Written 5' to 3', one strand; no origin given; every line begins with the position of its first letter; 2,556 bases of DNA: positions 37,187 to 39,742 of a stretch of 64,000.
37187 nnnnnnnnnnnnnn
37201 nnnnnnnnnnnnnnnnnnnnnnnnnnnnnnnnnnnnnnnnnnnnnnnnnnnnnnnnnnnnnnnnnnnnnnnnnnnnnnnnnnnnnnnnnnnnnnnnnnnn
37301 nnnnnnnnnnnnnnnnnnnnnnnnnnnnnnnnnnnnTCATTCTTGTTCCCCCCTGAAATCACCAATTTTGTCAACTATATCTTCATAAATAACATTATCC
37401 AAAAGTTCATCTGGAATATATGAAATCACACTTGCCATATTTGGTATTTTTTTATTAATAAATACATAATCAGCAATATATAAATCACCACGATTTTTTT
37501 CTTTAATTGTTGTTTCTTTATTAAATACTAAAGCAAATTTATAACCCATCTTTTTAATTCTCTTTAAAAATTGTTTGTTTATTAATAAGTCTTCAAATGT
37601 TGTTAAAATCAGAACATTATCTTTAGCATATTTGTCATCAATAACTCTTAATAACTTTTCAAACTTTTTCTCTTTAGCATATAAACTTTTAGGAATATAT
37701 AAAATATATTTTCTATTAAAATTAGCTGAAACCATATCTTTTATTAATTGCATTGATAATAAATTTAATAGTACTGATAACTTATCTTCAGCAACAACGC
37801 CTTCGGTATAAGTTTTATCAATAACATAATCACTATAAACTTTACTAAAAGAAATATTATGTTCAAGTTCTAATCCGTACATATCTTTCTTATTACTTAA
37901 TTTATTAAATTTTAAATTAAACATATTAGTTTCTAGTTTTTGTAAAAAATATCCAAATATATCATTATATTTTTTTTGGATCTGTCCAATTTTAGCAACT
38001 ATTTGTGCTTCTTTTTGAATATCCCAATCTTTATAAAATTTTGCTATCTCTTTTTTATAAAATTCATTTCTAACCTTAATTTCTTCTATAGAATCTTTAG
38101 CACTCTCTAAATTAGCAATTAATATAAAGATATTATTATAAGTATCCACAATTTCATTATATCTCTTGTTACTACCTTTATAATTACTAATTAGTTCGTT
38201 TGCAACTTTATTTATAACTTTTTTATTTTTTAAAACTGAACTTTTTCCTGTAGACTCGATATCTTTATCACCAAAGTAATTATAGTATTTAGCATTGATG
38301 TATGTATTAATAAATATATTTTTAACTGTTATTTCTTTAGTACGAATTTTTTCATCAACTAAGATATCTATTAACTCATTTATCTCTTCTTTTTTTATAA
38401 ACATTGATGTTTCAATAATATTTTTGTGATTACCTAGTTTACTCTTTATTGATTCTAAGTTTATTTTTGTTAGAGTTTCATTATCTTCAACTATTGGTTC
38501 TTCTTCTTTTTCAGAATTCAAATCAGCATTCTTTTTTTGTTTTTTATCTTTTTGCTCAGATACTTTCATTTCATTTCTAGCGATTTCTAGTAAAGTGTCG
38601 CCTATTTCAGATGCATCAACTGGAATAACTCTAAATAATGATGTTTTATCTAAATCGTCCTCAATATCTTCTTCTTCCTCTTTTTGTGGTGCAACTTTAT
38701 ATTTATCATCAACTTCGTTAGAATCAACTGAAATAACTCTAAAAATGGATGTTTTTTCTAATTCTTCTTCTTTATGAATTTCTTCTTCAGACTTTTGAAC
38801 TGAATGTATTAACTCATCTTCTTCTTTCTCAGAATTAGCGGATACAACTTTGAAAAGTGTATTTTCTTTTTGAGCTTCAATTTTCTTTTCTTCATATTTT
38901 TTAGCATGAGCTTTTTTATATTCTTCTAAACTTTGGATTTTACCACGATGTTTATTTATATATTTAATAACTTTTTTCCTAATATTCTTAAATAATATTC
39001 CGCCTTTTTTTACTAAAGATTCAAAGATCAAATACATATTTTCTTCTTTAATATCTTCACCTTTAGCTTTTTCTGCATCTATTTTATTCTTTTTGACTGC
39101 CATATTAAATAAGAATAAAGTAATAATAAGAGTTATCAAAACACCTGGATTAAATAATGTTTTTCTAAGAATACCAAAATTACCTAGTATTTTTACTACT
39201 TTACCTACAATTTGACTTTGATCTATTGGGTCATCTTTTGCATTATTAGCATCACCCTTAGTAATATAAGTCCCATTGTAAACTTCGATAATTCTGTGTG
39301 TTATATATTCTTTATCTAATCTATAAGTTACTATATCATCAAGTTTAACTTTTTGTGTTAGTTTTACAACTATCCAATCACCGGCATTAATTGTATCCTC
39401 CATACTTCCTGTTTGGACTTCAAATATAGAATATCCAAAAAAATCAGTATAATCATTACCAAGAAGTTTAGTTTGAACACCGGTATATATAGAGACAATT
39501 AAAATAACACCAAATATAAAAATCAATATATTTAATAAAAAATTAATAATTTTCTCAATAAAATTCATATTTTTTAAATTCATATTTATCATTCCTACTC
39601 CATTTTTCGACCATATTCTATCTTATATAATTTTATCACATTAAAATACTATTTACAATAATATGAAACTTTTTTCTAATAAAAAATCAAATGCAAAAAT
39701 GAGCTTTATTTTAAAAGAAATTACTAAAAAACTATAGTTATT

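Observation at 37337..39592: SipW-type signal peptidase domain fused to a ~580-aa cytoplasmic tail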

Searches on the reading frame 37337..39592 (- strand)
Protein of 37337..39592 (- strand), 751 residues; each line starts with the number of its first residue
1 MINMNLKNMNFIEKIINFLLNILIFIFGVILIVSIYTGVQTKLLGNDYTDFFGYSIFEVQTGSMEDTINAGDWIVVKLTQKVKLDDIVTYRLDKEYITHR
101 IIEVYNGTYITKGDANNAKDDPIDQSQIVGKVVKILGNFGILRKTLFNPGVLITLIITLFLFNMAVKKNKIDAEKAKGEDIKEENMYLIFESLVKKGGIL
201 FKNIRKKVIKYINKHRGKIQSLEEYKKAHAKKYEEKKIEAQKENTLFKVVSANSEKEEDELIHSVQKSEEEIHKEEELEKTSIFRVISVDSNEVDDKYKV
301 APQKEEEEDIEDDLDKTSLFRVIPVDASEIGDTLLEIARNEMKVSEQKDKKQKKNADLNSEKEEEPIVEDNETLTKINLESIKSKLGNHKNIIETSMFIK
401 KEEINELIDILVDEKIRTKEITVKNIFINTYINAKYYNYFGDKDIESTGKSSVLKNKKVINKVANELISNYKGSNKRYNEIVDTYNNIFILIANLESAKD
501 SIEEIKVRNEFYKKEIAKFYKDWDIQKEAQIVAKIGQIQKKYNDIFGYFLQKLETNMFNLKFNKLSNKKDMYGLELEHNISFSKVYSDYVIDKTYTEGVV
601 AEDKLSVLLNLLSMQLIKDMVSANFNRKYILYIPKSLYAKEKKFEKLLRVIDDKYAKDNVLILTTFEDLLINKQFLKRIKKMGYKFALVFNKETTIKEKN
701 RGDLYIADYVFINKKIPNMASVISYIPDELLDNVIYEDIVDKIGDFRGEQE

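Call 3: search_protein_families(library=pfam, proteins=[window:37337-39592:-], max_evalue=0.1)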
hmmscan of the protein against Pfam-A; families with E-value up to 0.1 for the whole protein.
window:37337-39592:- (751 aa): 3 families
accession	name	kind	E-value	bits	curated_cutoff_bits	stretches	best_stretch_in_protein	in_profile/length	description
PF00717.28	Peptidase_S24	-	2.4e-07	30.9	23.3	1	56-133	37-116/116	Peptidase S24-like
PF10502.14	Peptidase_S26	-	0.0074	16.7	22.9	1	52-94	21-67/168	Signal peptidase, peptidase S26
PF02937.20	COX6C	-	0.098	13.2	22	1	509-539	38-68/70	Cytochrome c oxidase subunit VIc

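Call 4: search_protein_families(library=ncbifam, proteins=[window:37337-39592:-], max_evalue=0.1)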
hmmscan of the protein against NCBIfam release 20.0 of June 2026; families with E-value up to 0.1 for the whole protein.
window:37337-39592:- (751 aa): 5 families
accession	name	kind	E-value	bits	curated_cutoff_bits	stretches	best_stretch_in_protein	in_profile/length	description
TIGR02228.1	sigpep_I_arch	equivalog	5.7e-20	71.8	51.85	1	21-161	5-151/158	signal peptidase I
NF046067.1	SigPepSipWBacil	equivalog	5.9e-16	58.6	190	1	19-133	4-126/189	signal peptidase I SipW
TIGR02227.1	sigpep_I_bact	equivalog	2.1e-06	27.7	47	1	50-125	16-98/162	signal peptidase I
NF006532.0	PRK09009.1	equivalog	0.0092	15.6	330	1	627-705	68-146/235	SDR family oxidoreductase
NF007621.2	PRK10276.1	subfamily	0.014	15.4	110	1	56-114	31-89/115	translesion error-prone DNA polymerase V autoproteolytic subunit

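Call 5: find_homologous_proteins(query=window:37337-39592:-, max_evalue=0.001)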
Query window:37337-39592:- (751 aa): 992 proteins with E <= 0.001 among 8000 candidates; the best 120 are listed.
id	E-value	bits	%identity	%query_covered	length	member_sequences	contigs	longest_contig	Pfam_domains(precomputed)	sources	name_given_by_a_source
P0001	0.0e+0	1576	100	100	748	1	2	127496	PF00717.29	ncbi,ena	-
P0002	0.0e+0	1569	100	100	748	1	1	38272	PF00717.29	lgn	-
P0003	0.0e+0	1565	99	100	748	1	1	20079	PF00717.29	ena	-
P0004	0.0e+0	1563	99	100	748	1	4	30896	PF00717.29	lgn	-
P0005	0.0e+0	1562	99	100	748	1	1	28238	PF00717.29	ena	-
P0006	0.0e+0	1557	99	100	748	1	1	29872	PF00717.29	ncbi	-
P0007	0.0e+0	1553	99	100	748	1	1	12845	PF00717.29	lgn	-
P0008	0.0e+0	1506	96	100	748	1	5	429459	PF00717.29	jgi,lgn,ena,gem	-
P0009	0.0e+0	1457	92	100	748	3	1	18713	PF00717.29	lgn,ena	-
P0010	0.0e+0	1454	91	100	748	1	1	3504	PF00717.29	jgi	-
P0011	0.0e+0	1452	91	100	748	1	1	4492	PF00717.29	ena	-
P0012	0.0e+0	1351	85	100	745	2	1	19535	PF00717.29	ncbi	-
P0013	0.0e+0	1336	86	100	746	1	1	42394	PF00717.29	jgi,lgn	jgi:signal peptidase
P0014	0.0e+0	1322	86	100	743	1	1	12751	PF00717.29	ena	-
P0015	0.0e+0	1316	84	100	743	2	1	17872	PF00717.29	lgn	-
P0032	4.5e-233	794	54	67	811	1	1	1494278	PF00717.29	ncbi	-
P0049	4.4e-216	738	55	60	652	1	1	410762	PF00717.29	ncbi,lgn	ncbi:MAG: signal peptidase I [Ignavibacteriales bacterium]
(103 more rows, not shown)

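Call 6: search_solved_structures(query=window:37337-39592:-, max_evalue=1, show_alignments=2)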
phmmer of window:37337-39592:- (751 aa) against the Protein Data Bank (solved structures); distinct sequences matched with E-value up to 1: 2.
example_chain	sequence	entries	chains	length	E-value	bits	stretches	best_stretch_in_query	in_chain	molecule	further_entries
9gs9_H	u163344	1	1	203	0.27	12.8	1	211-274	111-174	Cas6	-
30ga_H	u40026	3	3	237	0.37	12.3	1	211-274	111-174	Cas6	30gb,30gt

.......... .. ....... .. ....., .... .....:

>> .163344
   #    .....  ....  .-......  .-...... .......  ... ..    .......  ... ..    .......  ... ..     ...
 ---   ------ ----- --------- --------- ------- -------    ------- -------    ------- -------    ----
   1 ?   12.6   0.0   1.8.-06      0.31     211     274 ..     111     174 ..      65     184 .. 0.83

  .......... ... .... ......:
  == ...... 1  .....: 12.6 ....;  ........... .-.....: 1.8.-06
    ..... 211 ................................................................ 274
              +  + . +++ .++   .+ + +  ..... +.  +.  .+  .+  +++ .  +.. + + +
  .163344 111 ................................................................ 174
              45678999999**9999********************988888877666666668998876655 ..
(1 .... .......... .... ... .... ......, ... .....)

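Call 12: search_protein_families(library=padloc, proteins=[window:37337-39592:-], max_evalue=0.1)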
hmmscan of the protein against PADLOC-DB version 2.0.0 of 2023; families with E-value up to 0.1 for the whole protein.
window:37337-39592:- (751 aa): 0 families

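Call 15: find_encoding_contigs(protein=P0032, flank=10000, max_places=2)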
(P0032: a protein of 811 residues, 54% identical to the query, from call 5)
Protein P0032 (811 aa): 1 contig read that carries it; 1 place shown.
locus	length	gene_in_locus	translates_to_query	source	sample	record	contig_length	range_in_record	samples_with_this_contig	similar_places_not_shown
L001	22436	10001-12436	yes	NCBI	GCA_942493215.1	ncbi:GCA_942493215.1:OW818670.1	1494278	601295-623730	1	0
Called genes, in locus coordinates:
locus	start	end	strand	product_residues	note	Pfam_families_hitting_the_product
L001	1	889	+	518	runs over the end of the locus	PF16403:Bact_surface_Ig-like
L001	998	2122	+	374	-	-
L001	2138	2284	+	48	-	-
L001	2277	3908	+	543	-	-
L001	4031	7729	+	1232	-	-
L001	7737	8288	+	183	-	-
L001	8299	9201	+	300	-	-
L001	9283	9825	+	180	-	-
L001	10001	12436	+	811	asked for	PF00717:Peptidase_S24 (faint)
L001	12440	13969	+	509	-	-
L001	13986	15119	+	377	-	PF09823:DUF2357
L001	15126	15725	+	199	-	-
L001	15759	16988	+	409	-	-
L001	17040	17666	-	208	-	-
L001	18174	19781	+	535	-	PF00503:G-alpha (faint), PF00931:NB-ARC (faint), PF02463:SMC_N (weak), PF03193:RsgA_GTPase (faint), PF13555:AAA_29 (faint), PF00005:ABC_tran, PF12848:ABC_tran_Xtn, PF00005:ABC_tran, +3 more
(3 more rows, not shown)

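Call 16: find_encoding_contigs(protein=P0049, flank=10000, max_places=2)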
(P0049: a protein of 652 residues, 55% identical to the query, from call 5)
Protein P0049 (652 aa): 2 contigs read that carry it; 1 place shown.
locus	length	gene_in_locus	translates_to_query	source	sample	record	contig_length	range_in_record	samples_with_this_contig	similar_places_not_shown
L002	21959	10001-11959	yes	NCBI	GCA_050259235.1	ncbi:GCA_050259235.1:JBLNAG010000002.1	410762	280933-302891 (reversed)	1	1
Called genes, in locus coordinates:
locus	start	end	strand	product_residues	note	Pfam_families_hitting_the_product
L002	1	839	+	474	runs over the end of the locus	PF16403:Bact_surface_Ig-like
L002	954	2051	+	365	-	-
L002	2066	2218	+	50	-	-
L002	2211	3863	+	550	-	-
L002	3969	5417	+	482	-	PF16403:Bact_surface_Ig-like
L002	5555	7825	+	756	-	-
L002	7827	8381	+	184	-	-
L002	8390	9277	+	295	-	-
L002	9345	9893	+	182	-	-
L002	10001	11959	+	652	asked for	PF00717:Peptidase_S24 (weak)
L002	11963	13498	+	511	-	-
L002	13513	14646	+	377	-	PF09823:DUF2357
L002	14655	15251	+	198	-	-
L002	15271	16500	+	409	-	-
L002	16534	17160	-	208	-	-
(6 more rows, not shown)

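Call 26: find_related_loci(query=A2, collection=genome_contigs, flank=10000)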
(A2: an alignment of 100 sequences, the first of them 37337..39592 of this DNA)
Query A2 (751 aa) in genome_contigs; peptide patterns used: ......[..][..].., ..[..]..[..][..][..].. (x = any residue, [..] = any of these).
151 stretches matched a pattern; 117 encode a relative of the query (tblastn E <= 1e-3); the best 80 are kept; 80 distinct loci.
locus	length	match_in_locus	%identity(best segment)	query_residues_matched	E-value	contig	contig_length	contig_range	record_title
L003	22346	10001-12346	55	1-749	0e+0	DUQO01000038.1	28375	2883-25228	MAG TPA_asm: Mollicutes bacterium isolate AS08sgBPME_408 187541_AS08, whole genome shotgun sequence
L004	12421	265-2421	54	17-746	0e+0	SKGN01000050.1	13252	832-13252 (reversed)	MAG: Bacilli bacterium isolate CSBr16_146 CSBr16-4714, whole genome shotgun sequence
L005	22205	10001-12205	57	2-751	0e+0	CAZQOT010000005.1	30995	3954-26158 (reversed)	MAG TPA_asm: uncultured Muribaculaceae bacterium isolate SRP192927_co2_36 genome assembly, contig: NODE_1877_length_3099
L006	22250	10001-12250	53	1-750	0e+0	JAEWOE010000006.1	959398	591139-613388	MAG: Bacillota bacterium isolate OH_SBlB_51 k127_1115398, whole genome shotgun sequence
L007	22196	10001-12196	54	18-750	0e+0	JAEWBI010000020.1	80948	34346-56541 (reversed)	MAG: Bacillota bacterium isolate OH_PBB_246 k127_1485979, whole genome shotgun sequence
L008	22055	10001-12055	49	12-750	0e+0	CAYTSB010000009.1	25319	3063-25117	MAG TPA_asm: uncultured Muribaculaceae bacterium isolate SRP263991_co7_257 genome assembly, contig: NODE_2870_length_253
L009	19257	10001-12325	48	11-749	0e+0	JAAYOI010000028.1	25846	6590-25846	MAG: Mollicutes bacterium isolate AS21ysBPME_343 66078_AS21, whole genome shotgun sequence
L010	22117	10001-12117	51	16-744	0e+0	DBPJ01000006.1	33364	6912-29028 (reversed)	MAG TPA_asm: Bacillales bacterium UBA1423 UBA1423_contig_33219, whole genome shotgun sequence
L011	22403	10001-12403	44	3-749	0e+0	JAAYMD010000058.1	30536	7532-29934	MAG: Mollicutes bacterium isolate AS20ysBPTH_155 61582_AS20, whole genome shotgun sequence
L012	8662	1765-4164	42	2-749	0e+0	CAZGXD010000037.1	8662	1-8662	MAG TPA_asm: uncultured Muribaculaceae bacterium isolate binchicken_co157_473 genome assembly, contig: NODE_20054_length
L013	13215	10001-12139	47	11-749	0e+0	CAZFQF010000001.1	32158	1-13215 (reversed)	MAG TPA_asm: uncultured Muribaculaceae bacterium isolate SRP192927_co4_904 genome assembly, contig: NODE_2177_length_321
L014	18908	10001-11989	48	3-749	0e+0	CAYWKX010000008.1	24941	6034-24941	MAG TPA_asm: uncultured Muribaculaceae bacterium isolate SRP192927_co6_547 genome assembly, contig: NODE_3990_length_249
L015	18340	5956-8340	49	2-749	0e+0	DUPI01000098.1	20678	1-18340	MAG TPA_asm: Mollicutes bacterium isolate AS08sgBPME_29 325218_AS08, whole genome shotgun sequence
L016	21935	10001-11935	46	3-749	2e-178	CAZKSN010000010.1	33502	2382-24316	MAG TPA_asm: uncultured Muribaculaceae bacterium isolate SRP294416_co1_712 genome assembly, contig: NODE_2247_length_335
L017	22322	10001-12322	45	12-750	6e-171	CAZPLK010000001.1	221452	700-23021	MAG TPA_asm: uncultured Muribaculaceae bacterium isolate SRP192927_co8_301 genome assembly, contig: NODE_12_length_22145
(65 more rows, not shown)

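Call 29: predict_structure(alignment_id=A2)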
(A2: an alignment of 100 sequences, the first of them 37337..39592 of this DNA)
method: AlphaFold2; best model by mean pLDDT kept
length: 751 residues; sequences in the alignment: 100
mean_pLDDT: 71.9   pTM: 0.52
mean pLDDT of the five models: 71.9, 70.7, 70.5, 69.2, 69.0
residues with pLDDT >= 90: 180; 70-90: 282; 50-70: 130; < 50: 159
segments of 3 or more residues with pLDDT < 50: 1-5, 178-186, 216-220, 239-295, 298-327, 353-385, 581-593, 749-751
pLDDT, mean of each block of 10 residues (from residue 1): 48 76 78 77 77 83 71 87 89 85 85 69 87 84 70 73 63 53 49 57 71 56 63 59 36 31 30 36 34 46 34 38 45 62 61 44 29 38 52 91 93 70 90 91 59 86 92 86 93 92 89 91 87 94 89 79 89 83 44 52 81 94 92 88 90 93 93 94 94 86 92 85 87 89 69 34
secondary structure, 60 per line:
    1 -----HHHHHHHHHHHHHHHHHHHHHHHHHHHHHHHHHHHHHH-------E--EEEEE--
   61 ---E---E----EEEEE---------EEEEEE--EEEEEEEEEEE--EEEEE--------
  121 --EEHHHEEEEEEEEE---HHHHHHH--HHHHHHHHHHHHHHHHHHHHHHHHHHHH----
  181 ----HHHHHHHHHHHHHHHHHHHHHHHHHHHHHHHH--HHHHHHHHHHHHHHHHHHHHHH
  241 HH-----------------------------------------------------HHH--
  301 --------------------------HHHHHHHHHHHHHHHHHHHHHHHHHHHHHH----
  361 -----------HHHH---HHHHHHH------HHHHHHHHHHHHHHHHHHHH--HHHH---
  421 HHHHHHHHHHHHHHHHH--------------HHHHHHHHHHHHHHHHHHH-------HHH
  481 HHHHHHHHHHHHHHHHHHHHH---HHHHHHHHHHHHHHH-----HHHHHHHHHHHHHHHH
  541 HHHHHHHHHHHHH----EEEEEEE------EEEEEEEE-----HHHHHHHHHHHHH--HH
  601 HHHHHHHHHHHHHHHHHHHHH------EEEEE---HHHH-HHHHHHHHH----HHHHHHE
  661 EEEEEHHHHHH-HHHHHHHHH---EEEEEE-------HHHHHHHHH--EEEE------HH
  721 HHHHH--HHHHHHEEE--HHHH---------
elements in order (helices of 4 or more, strands of 3 or more residues): H6-43 E54-58 E73-77 E87-92 E95-105 E108-112 E128-136 H140-146 H149-176 H185-216 H219-242 H327-356 H372-375 H379-385 H392-411 H414-417 H421-437 H452-470 H478-501 H505-519 H525-553 E558-564 E571-578 H584-596 H599-621 E628-632 H636-639 H641-649 H654-659 E660-665 H666-671 H673-681 E685-690 H698-706 E709-712 H719-725 H728-733 E734-736 H739-742

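Call 31: fold_search(model_id=the predicted structure, library=pdb)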
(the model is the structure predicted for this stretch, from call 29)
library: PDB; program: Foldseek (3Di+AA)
matches with E <= 10: 615; with E <= 0.001: 13
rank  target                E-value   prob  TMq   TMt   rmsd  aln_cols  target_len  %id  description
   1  6a2s_A                6.7e-05  1.00  0.10  0.67   5.0       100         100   27  Mycobacterium tuberculosis LexA C-domain S160A (released 2019-01-23)
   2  6a2t                  1.3e-04  1.00  0.10  0.63   3.0        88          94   27  Mycobacterium tuberculosis LexA C-domain K197A (released 2019-01-23)
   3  6a2q                  1.6e-04  1.00  0.10  0.67   4.8        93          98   27  Mycobacterium tuberculosis LexA C-domain I (released 2019-01-23)
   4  6hq5_A                2.3e-04  1.00  0.16  0.30  23.3       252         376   12  Structure of EAL Enzyme Bd1971 - cAMP and cyclic-di-GMP bound form (released 2019-07-31)
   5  6hq5_B                2.5e-04  1.00  0.16  0.29  23.3       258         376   12  Structure of EAL Enzyme Bd1971 - cAMP and cyclic-di-GMP bound form (released 2019-07-31)
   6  6a2r_A                3.2e-04  1.00  0.10  0.66   2.8        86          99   29  Mycobacterium tuberculosis LexA C-domain II (released 2019-01-23)
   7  3k2z_A                4.5e-04  1.00  0.10  0.38   2.2        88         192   24  Crystal structure of a LexA protein from Thermotoga maritima (released 2010-10-06)
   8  6hq7_A                4.7e-04  1.00  0.17  0.31  23.1       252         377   13  Structure of EAL Enzyme Bd1971 - cGMP bound form (released 2019-07-31)
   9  6hq7_B                4.9e-04  1.00  0.17  0.30  23.0       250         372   13  Structure of EAL Enzyme Bd1971 - cGMP bound form (released 2019-07-31)
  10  6hq4_A                5.7e-04  1.00  0.16  0.28  23.4       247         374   13  Structure of EAL enzyme Bd1971 - cAMP bound form (released 2019-07-31)
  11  4n31_A                6.6e-04  1.00  0.11  0.55   2.4       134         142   17  Structure and activity of Streptococcus pyogenes SipA: a signal peptidase homologue essential for pilus polymerisation (released 2014-08-20)
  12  6hq4_B                7.0e-04  1.00  0.16  0.28  22.8       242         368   12  Structure of EAL enzyme Bd1971 - cAMP bound form (released 2019-07-31)
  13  3k2z_B                7.7e-04  1.00  0.10  0.37   3.0        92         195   24  Crystal structure of a LexA protein from Thermotoga maritima (released 2010-10-06)
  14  4ag0_B                1.2e-03  1.00  0.18  0.47   6.6       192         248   16  Crystal structure of FimX EAL domain (released 2013-01-09)
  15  7b5g_G                1.3e-03  1.00  0.10  0.54   2.8        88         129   26  Crystal structure of E.coli LexA in complex with nanobody NbSOS3(Nb14527) (released 2022-09-14)
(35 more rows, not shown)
